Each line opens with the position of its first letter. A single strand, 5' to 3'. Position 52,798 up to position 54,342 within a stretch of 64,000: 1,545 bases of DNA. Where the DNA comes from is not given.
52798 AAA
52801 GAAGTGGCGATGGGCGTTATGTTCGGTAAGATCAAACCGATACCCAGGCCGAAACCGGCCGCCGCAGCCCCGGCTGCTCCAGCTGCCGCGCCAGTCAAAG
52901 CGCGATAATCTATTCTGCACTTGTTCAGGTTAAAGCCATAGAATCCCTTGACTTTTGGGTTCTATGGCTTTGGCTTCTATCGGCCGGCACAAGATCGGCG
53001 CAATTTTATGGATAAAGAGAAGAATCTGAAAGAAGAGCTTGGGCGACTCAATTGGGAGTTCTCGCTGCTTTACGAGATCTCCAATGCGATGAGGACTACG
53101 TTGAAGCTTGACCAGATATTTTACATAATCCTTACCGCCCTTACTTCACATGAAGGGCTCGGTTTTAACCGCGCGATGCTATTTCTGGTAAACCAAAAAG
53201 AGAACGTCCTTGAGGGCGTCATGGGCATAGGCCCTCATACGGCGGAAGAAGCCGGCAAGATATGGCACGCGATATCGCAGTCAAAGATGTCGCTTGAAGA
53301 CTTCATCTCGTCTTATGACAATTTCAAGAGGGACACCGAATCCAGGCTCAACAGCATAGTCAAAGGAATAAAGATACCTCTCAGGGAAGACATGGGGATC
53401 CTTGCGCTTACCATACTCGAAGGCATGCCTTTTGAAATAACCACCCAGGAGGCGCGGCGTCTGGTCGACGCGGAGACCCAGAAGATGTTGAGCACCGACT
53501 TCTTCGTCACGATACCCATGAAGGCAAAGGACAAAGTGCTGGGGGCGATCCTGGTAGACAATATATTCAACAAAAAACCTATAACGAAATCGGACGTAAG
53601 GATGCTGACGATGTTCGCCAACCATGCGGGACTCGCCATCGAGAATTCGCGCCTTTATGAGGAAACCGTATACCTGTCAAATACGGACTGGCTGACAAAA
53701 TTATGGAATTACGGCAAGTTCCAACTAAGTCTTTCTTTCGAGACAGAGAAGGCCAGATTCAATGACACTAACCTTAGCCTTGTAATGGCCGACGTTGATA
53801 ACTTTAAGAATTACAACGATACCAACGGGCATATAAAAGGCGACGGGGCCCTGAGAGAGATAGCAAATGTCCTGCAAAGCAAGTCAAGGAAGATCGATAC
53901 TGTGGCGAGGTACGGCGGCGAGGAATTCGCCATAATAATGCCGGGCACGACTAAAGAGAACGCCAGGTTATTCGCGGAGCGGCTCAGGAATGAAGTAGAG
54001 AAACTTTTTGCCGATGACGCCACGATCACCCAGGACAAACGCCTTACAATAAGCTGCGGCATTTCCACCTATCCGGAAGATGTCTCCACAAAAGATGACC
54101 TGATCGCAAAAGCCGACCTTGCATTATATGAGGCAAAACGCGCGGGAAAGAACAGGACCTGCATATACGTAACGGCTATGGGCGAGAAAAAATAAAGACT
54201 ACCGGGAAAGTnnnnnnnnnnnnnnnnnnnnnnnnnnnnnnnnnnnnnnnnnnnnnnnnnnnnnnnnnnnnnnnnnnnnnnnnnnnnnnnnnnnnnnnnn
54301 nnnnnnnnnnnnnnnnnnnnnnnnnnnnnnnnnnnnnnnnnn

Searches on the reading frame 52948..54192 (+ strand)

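Call 37: search_protein_families(library=pfam, proteins=[window:52948-54192:+], max_evalue=0.00001)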
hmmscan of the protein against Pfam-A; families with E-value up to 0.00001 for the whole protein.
window:52948-54192:+ (415 aa): 3 families
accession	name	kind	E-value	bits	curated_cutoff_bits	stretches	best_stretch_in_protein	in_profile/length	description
PF00990.26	GGDEF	-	4.1e-42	144.1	23.8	1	245-403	2-161/161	Diguanylate cyclase, GGDEF domain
PF01590.32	GAF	-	6.6e-08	33.6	22.4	1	54-231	2-133/133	GAF domain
PF13492.12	GAF_3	-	1e-06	29.7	27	0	185-233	82-129/129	GAF domain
